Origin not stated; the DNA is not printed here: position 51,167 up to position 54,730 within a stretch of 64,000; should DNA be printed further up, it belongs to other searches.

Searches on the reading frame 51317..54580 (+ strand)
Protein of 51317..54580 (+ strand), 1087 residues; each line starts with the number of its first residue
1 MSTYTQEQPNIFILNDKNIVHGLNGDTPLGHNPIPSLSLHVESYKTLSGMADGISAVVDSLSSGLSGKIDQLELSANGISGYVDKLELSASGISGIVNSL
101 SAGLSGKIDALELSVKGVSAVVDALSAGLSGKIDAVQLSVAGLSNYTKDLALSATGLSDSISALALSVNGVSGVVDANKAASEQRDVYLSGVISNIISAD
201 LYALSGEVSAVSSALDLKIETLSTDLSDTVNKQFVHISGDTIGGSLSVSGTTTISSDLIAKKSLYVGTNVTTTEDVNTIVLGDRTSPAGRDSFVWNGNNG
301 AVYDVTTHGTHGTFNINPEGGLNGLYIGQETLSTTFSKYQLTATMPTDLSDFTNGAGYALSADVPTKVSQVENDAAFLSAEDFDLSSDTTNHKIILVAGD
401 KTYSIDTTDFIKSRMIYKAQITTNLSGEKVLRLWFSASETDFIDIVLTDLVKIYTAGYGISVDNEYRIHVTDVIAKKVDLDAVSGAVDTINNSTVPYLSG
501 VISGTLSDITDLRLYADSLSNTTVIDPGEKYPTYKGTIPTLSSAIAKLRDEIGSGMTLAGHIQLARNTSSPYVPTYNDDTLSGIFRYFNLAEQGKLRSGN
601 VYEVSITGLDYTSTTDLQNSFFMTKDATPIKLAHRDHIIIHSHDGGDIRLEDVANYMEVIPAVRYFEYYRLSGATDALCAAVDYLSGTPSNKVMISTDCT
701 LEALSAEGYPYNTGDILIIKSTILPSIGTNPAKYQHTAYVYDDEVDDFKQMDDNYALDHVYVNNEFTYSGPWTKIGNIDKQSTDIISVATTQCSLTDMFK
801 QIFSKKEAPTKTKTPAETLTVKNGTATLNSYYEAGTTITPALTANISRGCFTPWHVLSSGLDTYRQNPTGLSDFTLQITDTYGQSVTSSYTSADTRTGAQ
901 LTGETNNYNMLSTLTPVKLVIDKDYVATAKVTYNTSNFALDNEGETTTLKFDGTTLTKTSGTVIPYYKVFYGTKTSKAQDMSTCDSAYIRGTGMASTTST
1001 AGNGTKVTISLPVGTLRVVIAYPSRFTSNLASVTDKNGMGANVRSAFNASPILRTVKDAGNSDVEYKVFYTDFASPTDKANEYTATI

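Call 7: search_protein_families(library=phrogs, proteins=[window:51317-54580:+])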
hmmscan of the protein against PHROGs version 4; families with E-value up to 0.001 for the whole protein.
window:51317-54580:+ (1087 aa): 1 family
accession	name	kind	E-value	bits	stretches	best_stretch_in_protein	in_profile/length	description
phrog_35541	-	unknown function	8.8e-11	42.3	1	714-1069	188-513/532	-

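Call 8: search_dna_similar(query=window:51317-54580:+, collection=phages, mode=protein, max_rows=15)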
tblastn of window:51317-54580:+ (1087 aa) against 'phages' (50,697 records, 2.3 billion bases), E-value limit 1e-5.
No match.

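Call 16: search_protein_families(library=pfam, proteins=[window:51317-54580:+])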
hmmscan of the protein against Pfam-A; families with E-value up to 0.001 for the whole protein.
window:51317-54580:+ (1087 aa): 0 families

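Call 20: find_related_loci(query=window:51317-54580:+, collection=viral_contigs, flank=10000)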
Query window:51317-54580:+ (1087 aa) in viral_contigs; peptide patterns used: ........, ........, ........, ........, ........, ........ (x = any residue, [..] = any of these).
7 stretches matched a pattern, but none encodes a relative of the query by tblastn (E <= 1e-3).

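Call 31: search_solved_structures(query=window:51317-54580:+, max_evalue=1)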
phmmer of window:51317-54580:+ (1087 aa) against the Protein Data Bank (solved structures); distinct sequences matched with E-value up to 1: 3.
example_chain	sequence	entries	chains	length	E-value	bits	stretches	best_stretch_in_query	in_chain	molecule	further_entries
1tvz_A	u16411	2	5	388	0.21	12.6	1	652-742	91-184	3-hydroxy-3-methylglutaryl-CoA synthase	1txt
1xpk_A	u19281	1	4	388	0.21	12.6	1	652-742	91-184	3-hydroxy-3-methylglutaryl CoA synthase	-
1xpl_A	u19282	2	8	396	0.22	12.6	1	652-742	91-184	3-hydroxy-3-methylglutaryl CoA synthase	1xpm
